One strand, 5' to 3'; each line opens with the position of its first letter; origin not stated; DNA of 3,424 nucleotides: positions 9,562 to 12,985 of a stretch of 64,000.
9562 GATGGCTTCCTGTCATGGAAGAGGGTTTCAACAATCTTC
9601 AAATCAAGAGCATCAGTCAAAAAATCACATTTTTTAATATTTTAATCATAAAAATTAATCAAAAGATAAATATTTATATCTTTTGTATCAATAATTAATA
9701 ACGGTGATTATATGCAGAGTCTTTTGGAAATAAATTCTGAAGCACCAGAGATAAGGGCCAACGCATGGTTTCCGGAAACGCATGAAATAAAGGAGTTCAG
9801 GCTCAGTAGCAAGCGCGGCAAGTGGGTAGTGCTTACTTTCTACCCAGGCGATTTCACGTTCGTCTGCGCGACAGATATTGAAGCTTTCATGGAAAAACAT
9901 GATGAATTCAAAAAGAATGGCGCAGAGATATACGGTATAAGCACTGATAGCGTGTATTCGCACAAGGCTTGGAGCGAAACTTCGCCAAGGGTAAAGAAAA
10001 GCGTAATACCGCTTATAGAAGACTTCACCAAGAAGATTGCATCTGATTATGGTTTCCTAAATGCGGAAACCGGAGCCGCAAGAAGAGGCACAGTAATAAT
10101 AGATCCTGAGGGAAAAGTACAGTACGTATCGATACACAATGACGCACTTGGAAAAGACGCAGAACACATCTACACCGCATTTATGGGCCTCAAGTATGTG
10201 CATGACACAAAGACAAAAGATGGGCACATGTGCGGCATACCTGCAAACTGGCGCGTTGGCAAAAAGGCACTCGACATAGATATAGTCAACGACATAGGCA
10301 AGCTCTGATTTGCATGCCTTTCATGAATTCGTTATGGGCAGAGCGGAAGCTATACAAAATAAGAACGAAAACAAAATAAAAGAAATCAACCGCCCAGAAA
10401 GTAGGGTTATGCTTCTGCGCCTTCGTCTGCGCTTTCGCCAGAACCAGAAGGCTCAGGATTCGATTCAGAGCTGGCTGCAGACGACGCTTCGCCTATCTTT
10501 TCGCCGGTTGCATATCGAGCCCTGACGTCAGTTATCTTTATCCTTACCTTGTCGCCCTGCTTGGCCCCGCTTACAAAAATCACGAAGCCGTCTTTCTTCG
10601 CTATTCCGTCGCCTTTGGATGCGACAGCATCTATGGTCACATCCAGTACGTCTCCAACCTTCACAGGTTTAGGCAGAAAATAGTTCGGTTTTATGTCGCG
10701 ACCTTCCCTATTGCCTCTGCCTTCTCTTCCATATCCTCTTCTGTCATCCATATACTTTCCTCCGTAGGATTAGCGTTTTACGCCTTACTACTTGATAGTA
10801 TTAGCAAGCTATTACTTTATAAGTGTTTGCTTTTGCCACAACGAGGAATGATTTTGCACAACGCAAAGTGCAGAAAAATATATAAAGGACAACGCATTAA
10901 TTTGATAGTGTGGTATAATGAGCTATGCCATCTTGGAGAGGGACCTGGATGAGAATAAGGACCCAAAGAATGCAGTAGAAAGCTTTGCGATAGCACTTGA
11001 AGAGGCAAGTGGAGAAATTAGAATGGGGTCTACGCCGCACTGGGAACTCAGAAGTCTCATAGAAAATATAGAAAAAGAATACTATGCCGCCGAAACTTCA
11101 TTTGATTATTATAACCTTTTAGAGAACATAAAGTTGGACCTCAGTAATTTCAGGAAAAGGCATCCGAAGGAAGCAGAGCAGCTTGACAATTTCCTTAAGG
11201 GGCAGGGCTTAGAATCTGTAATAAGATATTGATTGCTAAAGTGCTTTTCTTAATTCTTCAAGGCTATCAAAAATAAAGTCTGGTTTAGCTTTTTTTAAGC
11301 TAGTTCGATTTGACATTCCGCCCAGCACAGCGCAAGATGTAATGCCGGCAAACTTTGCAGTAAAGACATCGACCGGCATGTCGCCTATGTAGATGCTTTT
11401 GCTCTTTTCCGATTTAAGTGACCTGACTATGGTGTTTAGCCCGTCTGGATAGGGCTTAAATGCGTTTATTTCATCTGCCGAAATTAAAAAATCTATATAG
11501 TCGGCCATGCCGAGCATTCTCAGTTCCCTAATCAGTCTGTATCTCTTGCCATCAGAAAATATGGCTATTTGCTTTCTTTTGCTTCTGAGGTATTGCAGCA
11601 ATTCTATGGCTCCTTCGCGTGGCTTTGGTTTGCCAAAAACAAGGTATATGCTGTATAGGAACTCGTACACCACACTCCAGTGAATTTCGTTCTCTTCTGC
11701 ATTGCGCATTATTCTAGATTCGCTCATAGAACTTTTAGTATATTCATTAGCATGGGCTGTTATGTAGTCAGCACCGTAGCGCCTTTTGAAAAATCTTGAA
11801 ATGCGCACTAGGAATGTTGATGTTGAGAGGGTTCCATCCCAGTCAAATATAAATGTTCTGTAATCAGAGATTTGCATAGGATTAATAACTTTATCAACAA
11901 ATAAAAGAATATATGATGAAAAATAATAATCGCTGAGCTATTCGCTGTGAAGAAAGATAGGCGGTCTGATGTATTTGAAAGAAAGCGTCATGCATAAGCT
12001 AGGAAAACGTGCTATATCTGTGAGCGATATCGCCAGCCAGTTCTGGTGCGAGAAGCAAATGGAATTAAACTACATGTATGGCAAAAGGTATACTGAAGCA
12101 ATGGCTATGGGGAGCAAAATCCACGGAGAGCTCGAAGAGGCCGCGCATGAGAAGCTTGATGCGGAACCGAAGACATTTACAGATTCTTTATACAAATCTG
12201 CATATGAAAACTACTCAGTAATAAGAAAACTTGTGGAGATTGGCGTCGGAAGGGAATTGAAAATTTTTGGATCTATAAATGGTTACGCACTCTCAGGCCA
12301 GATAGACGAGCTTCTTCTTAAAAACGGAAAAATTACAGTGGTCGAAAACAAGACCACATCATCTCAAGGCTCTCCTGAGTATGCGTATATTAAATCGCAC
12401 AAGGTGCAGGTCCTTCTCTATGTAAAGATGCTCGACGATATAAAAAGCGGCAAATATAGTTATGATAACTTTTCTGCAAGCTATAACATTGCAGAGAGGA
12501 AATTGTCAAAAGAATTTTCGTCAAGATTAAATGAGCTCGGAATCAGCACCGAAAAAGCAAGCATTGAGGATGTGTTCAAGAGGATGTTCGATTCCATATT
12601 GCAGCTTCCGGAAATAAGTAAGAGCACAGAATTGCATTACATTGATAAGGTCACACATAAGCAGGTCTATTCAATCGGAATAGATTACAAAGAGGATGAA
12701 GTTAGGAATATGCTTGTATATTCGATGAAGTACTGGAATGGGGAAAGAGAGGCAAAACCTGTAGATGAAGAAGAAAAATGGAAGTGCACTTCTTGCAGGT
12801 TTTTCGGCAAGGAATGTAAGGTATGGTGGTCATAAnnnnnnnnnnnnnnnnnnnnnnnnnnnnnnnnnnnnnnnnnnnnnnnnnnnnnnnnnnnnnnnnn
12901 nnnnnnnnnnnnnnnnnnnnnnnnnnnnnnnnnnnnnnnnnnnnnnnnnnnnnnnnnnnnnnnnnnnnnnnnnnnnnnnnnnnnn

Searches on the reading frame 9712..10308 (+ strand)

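Call 105: search_protein_families(library=pfam, proteins=[window:9712-10308:+], max_evalue=0.00001)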
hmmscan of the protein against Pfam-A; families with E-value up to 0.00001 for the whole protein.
window:9712-10308:+ (198 aa): 2 families
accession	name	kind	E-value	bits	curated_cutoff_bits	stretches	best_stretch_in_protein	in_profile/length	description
PF00578.27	AhpC-TSA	-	1.2e-34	119.4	26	1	8-139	2-124/124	AhpC/TSA family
PF08534.16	Redoxin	-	8.2e-14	52.1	26.6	1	9-145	4-137/148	Redoxin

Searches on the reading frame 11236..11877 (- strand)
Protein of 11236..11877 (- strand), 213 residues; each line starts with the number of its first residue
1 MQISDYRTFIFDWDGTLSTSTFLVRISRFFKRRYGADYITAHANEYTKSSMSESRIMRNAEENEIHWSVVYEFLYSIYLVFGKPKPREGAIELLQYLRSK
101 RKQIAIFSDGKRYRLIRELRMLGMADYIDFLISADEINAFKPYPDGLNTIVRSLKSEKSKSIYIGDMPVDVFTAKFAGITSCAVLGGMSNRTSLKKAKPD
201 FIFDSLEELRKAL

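Call 105: search_protein_families(library=pfam, proteins=[window:11236-11877:-], max_evalue=0.00001)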
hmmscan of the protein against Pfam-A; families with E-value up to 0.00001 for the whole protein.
window:11236-11877:- (213 aa): 3 families
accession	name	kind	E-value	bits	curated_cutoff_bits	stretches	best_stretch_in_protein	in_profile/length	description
PF13419.12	HAD_2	-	4.4e-24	86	23.8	1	10-184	2-178/178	Haloacid dehalogenase-like hydrolase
PF00702.32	Hydrolase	-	1.1e-21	78.5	26.4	1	6-178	1-191/191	haloacid dehalogenase-like hydrolase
PF13242.12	Hydrolase_like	-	1.6e-09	38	22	1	141-209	4-75/75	HAD-hyrolase-like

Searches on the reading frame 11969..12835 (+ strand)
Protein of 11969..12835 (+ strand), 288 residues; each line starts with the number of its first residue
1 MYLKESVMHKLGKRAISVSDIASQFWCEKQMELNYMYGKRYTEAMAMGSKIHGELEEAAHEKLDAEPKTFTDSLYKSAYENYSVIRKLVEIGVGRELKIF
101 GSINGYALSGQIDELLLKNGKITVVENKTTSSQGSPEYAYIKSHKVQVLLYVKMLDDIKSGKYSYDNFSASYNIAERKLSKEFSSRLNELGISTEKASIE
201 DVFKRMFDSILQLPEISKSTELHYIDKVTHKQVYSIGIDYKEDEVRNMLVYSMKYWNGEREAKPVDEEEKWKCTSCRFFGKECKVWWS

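Call 105: search_protein_families(library=pfam, proteins=[window:11969-12835:+], max_evalue=0.00001)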
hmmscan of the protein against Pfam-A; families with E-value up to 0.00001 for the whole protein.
window:11969-12835:+ (288 aa): 2 families
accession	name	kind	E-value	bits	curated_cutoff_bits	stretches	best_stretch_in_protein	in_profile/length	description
PF09810.15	Exo5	-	3.9e-45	155.4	25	3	11-119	9-119/367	Exonuclease V - a 5' deoxyribonuclease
PF12705.13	PDDEXK_1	-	1e-07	32.6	22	1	88-278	110-242/247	PD-(D/E)XK nuclease superfamily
